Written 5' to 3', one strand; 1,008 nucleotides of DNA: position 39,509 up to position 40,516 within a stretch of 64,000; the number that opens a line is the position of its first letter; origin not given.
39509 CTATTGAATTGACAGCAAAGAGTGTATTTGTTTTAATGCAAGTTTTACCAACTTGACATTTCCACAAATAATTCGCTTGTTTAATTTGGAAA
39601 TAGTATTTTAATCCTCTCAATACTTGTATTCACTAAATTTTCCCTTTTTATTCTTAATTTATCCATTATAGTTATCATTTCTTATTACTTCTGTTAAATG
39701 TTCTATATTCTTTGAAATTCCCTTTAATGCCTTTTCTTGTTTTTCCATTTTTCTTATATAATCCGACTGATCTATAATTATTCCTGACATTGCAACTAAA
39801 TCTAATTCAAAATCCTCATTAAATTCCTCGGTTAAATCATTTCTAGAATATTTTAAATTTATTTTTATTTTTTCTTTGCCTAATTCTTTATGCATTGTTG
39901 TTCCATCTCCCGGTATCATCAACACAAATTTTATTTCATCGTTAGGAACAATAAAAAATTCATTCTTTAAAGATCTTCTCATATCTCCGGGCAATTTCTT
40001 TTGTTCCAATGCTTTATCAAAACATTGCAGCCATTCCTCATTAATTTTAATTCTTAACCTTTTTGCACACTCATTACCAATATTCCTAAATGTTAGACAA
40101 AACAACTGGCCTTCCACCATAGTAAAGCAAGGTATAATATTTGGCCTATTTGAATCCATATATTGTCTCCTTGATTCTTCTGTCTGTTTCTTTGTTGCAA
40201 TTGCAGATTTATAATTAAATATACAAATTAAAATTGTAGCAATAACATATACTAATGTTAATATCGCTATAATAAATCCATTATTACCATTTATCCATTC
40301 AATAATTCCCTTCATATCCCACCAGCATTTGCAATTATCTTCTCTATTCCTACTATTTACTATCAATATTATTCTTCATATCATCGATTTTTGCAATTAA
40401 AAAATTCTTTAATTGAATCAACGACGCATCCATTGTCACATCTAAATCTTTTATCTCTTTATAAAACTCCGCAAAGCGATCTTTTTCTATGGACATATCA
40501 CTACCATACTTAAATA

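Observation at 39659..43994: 1213-aa metallophosphoesterase-NACHT-HD protein with a small TM partner: candidate undescribed STAND defence system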

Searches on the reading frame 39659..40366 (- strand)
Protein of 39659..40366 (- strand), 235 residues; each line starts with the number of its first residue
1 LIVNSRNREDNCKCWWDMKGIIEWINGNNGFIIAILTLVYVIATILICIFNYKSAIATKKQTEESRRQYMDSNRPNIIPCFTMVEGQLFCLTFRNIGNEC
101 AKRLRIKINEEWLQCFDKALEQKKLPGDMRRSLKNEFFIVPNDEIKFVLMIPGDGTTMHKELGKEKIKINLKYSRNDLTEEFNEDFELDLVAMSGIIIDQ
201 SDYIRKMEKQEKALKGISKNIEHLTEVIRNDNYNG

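Call 3: search_protein_families(library=pfam, proteins=[window:39659-40366:-], max_evalue=0.1)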
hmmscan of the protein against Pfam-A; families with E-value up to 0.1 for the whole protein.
window:39659-40366:- (235 aa): 2 families
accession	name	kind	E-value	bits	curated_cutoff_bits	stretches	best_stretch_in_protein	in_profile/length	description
PF00001.26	7tm_1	-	0.042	13.8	30.5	1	9-74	133-196/260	7 transmembrane receptor (rhodopsin family)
PF06417.17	EMC4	-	0.054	13.9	25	1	18-66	27-75/118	ER membrane protein complex subunit 4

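Call 4: search_protein_families(library=padloc, proteins=[window:39659-40366:-], max_evalue=0.1)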
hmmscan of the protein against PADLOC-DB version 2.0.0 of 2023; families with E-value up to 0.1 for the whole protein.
window:39659-40366:- (235 aa): 0 families

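Call 5: search_protein_families(library=ncbifam, proteins=[window:39659-40366:-], max_evalue=0.1)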
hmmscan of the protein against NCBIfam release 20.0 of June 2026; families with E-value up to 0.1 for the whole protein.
window:39659-40366:- (235 aa): 1 family
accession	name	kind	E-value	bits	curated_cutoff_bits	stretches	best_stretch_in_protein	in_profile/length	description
TIGR04182.1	glyco_TIGR04182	equivalog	0.026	13.9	325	0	21-66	246-291/293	S-layer glycoprotein N-glycosyltransferase AglJ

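Call 77: find_related_loci(query=window:39659-40366:-, collection=viral_contigs, flank=8000)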
Query window:39659-40366:- (235 aa) in viral_contigs; peptide patterns used: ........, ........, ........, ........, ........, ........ (x = any residue, [..] = any of these).
11 stretches matched a pattern, but none encodes a relative of the query by tblastn (E <= 1e-3).

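Call 78: find_homologous_proteins(query=window:39659-40366:-, max_evalue=0.001)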
Query window:39659-40366:- (235 aa): 51 proteins with E <= 0.001 among 1222 candidates.
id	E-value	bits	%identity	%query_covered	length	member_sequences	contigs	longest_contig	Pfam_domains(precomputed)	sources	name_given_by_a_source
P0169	9.3e-141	485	100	93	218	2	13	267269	-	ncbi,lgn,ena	-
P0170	1.1e-102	361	72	91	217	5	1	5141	-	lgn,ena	-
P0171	2.7e-100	353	74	89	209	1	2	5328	-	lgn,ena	-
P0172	1.1e-98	347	69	92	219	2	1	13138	-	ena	-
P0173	2.1e-97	343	67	93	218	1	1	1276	-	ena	-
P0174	1.2e-95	338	68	91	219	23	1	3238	-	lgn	-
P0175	3.3e-95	336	68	90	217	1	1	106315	-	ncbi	-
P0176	2.1e-93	330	66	91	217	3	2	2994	-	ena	-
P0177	2.4e-93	330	68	88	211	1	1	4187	-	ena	-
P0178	3.7e-93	329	67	90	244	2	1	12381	-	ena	-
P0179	1.4e-90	321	63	93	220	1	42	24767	-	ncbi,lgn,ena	-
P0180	2.1e-90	320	69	87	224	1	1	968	-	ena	-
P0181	7.4e-89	315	68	86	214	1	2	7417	-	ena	-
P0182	1.1e-88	315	64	91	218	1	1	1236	-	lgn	-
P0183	1.8e-88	314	66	91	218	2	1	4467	-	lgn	-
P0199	2.6e-43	166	41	90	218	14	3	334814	-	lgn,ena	-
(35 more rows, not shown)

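Call 80: find_encoding_contigs(protein=P0169, flank=7000, max_places=5)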
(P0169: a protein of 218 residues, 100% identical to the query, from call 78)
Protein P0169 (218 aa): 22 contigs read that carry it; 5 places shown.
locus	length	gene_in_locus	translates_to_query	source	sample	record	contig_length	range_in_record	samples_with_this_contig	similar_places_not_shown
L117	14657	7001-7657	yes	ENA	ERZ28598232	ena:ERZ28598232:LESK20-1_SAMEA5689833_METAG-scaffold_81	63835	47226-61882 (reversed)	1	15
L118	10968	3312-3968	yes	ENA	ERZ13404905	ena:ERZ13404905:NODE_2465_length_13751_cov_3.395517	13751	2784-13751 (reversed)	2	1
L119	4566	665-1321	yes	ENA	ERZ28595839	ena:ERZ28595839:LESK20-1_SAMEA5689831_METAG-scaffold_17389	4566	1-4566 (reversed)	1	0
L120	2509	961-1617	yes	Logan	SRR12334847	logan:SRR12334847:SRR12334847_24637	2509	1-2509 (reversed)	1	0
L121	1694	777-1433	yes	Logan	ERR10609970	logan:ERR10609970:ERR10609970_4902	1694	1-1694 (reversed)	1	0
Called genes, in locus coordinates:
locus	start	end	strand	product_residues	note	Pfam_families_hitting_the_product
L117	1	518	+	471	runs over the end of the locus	-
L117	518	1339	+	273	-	-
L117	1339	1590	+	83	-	-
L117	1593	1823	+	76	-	-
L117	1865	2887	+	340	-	PF23343:REP_ORF2-G2P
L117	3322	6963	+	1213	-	PF00149:Metallophos, PF12850:Metallophos_2 (faint), PF13023:HD_3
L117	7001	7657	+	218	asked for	-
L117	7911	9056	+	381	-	-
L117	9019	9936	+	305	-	PF01555:N6_N4_Mtase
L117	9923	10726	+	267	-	PF02086:MethyltransfD12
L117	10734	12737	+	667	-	-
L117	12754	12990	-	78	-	-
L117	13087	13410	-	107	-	-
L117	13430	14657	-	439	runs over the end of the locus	PF14284:PcfJ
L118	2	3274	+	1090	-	?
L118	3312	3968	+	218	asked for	-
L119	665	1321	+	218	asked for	-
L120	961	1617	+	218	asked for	-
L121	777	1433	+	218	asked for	-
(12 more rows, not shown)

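Call 81: find_encoding_contigs(protein=P0179, flank=7000, max_places=4)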
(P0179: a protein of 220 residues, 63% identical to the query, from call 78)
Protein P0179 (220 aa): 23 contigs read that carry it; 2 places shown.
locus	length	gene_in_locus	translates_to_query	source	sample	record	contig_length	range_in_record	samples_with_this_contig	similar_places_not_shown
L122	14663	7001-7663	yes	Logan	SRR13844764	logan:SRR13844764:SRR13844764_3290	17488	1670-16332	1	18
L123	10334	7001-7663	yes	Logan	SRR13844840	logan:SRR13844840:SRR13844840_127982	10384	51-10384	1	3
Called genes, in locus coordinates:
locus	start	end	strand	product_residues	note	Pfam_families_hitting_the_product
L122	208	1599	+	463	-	PF01637:ATPase_2, PF13191:AAA_16 (weak), PF13173:AAA_14, PF13401:AAA_22, PF03008:DUF234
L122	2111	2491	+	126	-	PF00239:Resolvase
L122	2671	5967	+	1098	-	PF00270:DEAD (faint), PF00176:SNF2-rel_dom, PF04851:ResIII (weak), PF00271:Helicase_C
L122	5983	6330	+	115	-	PF05635:23S_rRNA_IVP (weak)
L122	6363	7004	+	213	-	PF14335:DUF4391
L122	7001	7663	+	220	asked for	-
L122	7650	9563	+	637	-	PF01555:N6_N4_Mtase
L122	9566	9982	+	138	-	-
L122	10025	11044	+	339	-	-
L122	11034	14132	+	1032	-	PF04851:ResIII, PF00270:DEAD (weak), PF19778:RE_endonuc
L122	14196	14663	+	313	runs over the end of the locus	PF11185:DUF2971 (weak)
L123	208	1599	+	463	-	PF01637:ATPase_2, PF13191:AAA_16 (weak), PF13173:AAA_14, PF13401:AAA_22, PF03008:DUF234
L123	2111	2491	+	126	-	PF00239:Resolvase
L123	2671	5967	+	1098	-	PF00270:DEAD (faint), PF00176:SNF2-rel_dom, PF04851:ResIII (weak), PF00271:Helicase_C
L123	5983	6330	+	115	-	PF05635:23S_rRNA_IVP (weak)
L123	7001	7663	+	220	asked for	-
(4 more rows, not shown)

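Call 82: find_encoding_contigs(protein=P0199, flank=7000, max_places=3)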
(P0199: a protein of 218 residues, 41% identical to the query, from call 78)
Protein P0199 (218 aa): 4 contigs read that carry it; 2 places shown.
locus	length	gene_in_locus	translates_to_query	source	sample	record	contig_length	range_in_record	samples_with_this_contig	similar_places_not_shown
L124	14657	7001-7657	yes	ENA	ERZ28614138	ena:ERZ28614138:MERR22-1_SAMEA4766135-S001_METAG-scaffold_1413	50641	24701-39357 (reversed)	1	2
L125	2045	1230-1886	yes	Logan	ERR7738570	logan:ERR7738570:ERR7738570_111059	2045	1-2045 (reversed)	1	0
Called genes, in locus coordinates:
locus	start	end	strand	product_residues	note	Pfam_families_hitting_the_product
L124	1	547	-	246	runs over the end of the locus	PF00814:TsaD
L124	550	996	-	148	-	PF02367:TsaE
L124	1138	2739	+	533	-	PF01554:MatE (faint), PF01943:Polysacc_synt, PF03023:MurJ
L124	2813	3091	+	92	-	PF00216:Bac_DNA_binding, PF18291:HU-HIG, PF18175:HU-CCDC81_bac_2 (faint)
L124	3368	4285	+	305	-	PF04434:SWIM (weak)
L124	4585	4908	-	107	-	PF00589:Phage_integrase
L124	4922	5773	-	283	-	PF14659:Phage_int_SAM_3, PF00589:Phage_integrase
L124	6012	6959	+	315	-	-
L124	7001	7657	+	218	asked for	-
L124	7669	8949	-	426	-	PF19553:DUF6076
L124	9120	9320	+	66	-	PF12728:HTH_17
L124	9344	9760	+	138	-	PF09681:Phage_rep_org_N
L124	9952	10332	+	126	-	PF14198:TnpV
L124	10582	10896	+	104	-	PF12643:MazG-like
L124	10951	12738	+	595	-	PF18862:ApeA_NTD1, PF18739:HEPN_Apea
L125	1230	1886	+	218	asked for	-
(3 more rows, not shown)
